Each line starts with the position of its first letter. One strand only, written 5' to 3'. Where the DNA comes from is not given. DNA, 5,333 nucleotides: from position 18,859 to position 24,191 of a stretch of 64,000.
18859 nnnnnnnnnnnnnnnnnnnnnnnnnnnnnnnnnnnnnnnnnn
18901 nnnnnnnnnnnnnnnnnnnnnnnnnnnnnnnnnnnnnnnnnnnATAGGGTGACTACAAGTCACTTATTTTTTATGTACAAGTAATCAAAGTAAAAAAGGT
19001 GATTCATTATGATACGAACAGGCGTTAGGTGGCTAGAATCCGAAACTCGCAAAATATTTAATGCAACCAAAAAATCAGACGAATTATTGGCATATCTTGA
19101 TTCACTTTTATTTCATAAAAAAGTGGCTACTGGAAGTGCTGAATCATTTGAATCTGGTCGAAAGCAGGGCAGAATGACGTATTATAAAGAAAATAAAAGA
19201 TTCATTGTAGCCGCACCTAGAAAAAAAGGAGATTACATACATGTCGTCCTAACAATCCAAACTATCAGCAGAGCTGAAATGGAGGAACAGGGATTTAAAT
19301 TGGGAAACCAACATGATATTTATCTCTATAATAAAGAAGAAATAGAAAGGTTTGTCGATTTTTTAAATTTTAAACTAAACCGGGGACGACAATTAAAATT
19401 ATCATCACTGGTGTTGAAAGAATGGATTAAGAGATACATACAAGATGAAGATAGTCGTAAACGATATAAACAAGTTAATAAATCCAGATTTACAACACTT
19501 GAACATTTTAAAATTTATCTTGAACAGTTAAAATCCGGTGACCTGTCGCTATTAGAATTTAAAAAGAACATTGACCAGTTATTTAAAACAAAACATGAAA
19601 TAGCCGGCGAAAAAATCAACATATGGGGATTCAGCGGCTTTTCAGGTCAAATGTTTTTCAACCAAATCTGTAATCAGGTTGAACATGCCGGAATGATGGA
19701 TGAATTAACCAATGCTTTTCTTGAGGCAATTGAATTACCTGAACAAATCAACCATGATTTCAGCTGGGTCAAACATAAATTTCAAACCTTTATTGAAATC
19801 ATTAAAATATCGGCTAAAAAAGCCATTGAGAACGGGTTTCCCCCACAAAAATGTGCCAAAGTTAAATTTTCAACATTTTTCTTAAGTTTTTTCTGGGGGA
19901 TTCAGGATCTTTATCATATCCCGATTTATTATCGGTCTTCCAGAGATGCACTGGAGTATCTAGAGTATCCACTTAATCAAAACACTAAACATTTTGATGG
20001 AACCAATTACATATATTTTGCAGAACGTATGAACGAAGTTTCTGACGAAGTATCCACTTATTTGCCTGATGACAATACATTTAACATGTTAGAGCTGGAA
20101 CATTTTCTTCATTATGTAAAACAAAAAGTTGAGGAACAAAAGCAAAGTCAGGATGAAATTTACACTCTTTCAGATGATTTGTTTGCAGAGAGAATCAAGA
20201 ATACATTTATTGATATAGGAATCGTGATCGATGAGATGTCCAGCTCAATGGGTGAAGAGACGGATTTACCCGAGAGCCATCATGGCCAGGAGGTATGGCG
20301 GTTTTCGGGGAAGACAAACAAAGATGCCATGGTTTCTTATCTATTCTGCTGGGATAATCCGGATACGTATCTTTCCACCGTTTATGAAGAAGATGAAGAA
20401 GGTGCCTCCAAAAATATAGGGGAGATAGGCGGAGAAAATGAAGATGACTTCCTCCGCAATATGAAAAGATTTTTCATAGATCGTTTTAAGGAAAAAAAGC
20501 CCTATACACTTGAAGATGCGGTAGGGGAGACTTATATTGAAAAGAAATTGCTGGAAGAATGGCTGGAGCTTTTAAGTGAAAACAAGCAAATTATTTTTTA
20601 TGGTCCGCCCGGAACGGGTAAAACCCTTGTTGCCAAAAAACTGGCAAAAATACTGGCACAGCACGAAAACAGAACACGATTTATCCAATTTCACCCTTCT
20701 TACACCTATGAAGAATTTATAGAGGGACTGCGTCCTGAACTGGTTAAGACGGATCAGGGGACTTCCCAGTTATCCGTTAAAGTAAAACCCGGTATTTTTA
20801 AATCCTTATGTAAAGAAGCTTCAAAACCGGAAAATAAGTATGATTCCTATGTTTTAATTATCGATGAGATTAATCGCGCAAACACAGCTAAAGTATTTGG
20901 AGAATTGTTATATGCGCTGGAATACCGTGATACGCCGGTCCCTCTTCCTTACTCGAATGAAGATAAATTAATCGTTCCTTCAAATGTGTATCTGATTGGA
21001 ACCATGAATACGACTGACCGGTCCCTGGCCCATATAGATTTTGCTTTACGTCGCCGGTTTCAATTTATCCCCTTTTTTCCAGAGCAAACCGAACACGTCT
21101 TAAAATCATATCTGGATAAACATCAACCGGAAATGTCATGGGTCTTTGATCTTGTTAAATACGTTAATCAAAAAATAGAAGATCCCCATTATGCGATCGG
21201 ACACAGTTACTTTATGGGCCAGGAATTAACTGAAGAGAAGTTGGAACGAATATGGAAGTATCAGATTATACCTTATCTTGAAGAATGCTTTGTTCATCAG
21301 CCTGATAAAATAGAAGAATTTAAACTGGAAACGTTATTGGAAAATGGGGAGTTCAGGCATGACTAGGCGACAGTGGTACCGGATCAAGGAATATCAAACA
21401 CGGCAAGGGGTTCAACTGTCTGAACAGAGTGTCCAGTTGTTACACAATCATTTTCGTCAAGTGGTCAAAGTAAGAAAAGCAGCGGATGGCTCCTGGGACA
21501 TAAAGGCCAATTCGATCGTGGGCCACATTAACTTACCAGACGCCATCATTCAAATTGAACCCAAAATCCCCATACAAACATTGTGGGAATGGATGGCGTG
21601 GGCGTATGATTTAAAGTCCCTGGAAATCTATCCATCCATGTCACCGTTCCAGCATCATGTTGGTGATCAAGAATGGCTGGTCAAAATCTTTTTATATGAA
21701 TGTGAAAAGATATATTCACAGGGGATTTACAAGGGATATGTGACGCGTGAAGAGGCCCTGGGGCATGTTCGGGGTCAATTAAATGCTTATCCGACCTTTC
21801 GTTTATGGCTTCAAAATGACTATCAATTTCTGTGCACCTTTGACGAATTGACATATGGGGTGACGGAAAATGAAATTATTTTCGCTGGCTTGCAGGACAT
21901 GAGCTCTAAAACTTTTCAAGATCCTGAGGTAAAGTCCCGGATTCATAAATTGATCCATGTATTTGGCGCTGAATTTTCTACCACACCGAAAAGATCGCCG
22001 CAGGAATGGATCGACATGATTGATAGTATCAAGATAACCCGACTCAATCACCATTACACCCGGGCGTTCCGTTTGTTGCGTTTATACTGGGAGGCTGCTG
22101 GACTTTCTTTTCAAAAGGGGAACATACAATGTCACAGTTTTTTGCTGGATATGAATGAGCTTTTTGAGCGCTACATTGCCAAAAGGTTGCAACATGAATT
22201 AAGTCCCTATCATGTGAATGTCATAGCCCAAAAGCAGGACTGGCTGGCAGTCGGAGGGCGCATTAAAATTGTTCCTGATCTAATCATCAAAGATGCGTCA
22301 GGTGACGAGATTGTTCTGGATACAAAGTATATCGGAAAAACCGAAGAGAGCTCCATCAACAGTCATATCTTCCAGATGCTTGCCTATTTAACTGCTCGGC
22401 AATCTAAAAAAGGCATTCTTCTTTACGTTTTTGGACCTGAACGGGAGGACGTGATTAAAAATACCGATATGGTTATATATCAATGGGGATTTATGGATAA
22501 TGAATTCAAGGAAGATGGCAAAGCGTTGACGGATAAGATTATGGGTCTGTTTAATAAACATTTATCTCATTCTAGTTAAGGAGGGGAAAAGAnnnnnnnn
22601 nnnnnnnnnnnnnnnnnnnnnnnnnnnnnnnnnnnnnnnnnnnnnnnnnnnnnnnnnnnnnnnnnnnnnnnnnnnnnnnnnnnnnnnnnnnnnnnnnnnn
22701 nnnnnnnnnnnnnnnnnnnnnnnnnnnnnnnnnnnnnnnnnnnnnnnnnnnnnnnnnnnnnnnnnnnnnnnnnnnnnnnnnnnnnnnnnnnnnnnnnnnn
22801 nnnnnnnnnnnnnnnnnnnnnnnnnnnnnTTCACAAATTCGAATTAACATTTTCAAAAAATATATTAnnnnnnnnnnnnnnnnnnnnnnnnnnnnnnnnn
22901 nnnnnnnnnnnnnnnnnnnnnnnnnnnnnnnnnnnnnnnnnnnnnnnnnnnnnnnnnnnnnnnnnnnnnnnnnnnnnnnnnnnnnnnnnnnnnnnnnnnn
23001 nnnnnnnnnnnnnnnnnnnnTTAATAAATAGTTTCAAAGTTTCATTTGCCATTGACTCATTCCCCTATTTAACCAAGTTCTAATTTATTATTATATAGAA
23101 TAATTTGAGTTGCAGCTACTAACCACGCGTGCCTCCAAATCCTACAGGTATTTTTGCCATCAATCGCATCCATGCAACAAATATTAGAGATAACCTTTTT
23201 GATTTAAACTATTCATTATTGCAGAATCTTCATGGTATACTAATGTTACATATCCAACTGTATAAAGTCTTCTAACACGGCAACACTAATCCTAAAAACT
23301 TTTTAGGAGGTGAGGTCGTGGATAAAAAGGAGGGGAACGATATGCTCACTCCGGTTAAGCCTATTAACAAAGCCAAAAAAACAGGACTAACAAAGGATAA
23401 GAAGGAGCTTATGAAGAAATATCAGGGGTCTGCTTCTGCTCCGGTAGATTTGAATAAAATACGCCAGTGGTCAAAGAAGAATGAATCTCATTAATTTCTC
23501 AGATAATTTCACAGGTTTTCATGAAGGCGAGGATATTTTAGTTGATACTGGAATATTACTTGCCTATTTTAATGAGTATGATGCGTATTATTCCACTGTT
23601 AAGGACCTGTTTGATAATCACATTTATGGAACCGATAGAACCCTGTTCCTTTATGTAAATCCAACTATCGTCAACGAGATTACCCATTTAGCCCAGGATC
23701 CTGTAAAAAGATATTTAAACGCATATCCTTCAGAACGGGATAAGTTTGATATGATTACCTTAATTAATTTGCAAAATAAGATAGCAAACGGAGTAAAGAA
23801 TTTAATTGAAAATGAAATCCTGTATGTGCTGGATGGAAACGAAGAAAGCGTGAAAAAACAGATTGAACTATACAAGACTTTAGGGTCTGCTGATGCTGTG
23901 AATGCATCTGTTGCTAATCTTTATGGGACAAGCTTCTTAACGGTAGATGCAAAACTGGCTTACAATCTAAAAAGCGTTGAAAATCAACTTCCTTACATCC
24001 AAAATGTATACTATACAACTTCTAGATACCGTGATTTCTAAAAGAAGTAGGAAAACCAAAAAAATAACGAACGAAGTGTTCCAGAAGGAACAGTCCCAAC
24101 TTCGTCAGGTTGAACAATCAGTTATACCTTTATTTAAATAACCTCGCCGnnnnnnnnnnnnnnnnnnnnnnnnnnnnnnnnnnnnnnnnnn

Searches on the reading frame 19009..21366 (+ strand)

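Call 80: search_protein_families(library=pfam, proteins=[window:19009-21366:+], max_evalue=0.001)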
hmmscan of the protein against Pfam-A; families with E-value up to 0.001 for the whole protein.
window:19009-21366:+ (785 aa): 15 families
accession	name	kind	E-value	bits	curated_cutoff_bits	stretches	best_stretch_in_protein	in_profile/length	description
PF07728.20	AAA_5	-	1.6e-20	74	22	1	528-684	2-139/139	AAA domain (dynein-related subfamily)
PF00004.35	AAA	-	1.1e-10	42.5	21.2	1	528-691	1-130/131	ATPase family associated with various cellular activities (AAA)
PF13401.12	AAA_22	-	2.7e-08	34.6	27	1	528-638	8-109/130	AAA domain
PF20720.3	nSTAND3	-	2.2e-06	27.9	27.2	1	509-554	1-46/155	Novel STAND NTPase 3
PF12775.13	AAA_7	-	3.5e-06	27.1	25.8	1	521-584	29-92/181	P-loop containing dynein motor region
PF24883.2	NPHP3_N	-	3.2e-05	24.6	24.8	1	506-567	3-64/164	Nephrocystin 3, N-terminal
PF13479.12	AAA_24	-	3.3e-05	24.3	27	1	525-624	2-76/195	AAA domain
PF04851.21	ResIII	-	4.4e-05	23.9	22.5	1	511-563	8-61/164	Type III restriction enzyme, res subunit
PF13245.12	AAA_19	-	7.6e-05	23.3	25.1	1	522-638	8-115/134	AAA domain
PF01078.27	Mg_chelatase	-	9.1e-05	22.4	20.3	1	526-555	23-52/207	Magnesium chelatase, subunit ChlI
PF00910.28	RNA_helicase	-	0.00034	21.5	21.5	0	528-554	1-27/105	RNA helicase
PF13191.12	AAA_16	-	0.00052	21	32.6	0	529-581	28-81/167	AAA ATPase domain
PF07724.20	AAA_2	-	0.00067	20.2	27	0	527-638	5-100/166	AAA domain (Cdc48 subfamily)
PF07726.17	AAA_3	-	0.00078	19.8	27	0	528-558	2-32/131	ATPase family associated with various cellular activities (AAA)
PF01637.24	ATPase_2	-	0.00087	19.6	33.2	0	515-637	11-135/225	ATPase domain predominantly from Archaea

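Call 81: search_protein_families(library=padloc, proteins=[window:19009-21366:+], max_evalue=0.00001)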
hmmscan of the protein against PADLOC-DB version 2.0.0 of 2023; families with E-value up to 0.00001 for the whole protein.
window:19009-21366:+ (785 aa): 3 families
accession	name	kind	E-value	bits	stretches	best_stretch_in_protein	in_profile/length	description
PDLC03547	REase_II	-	5.4e-20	69.5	1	507-685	246-439/585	Type II restriction enzyme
PDLC03448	REase_II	-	8.4e-12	42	0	523-612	445-533/857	Type II restriction enzyme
PDLC03838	DolB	-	7.4e-06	23.4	0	503-564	140-205/375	-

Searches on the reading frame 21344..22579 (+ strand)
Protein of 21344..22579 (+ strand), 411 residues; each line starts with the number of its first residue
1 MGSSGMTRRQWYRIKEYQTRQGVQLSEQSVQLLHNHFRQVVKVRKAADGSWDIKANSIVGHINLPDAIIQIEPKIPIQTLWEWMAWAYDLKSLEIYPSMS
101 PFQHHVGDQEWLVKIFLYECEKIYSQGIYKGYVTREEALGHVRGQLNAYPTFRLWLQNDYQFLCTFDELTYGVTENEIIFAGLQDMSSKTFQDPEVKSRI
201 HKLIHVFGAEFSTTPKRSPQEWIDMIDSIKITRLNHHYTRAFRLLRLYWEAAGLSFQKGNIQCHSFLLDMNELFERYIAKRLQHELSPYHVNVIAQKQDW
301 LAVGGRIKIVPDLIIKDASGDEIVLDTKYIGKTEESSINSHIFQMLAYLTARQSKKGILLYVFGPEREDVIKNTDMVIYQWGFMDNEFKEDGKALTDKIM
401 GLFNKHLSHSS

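Call 80: search_protein_families(library=pfam, proteins=[window:21344-22579:+], max_evalue=0.001)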
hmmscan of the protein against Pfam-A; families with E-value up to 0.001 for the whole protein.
window:21344-22579:+ (411 aa): 1 family
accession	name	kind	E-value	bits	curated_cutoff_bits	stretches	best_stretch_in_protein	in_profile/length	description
PF10117.15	McrBC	-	1.3e-41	143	23.9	1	53-361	1-317/318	McrBC 5-methylcytosine restriction system component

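Call 81: search_protein_families(library=padloc, proteins=[window:21344-22579:+], max_evalue=0.00001)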
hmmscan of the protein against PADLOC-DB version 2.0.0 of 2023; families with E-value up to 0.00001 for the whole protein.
window:21344-22579:+ (411 aa): 0 families

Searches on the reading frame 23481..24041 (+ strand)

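Call 80: search_protein_families(library=pfam, proteins=[window:23481-24041:+], max_evalue=0.001)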
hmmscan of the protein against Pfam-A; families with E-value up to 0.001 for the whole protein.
window:23481-24041:+ (186 aa): 1 family
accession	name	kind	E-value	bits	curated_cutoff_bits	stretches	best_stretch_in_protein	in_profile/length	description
PF01850.27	PIN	-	0.00034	21.7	23.6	0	19-159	1-114/120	PIN domain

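Call 81: search_protein_families(library=padloc, proteins=[window:23481-24041:+], max_evalue=0.00001)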
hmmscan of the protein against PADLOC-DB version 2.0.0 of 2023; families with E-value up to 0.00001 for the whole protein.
window:23481-24041:+ (186 aa): 0 families
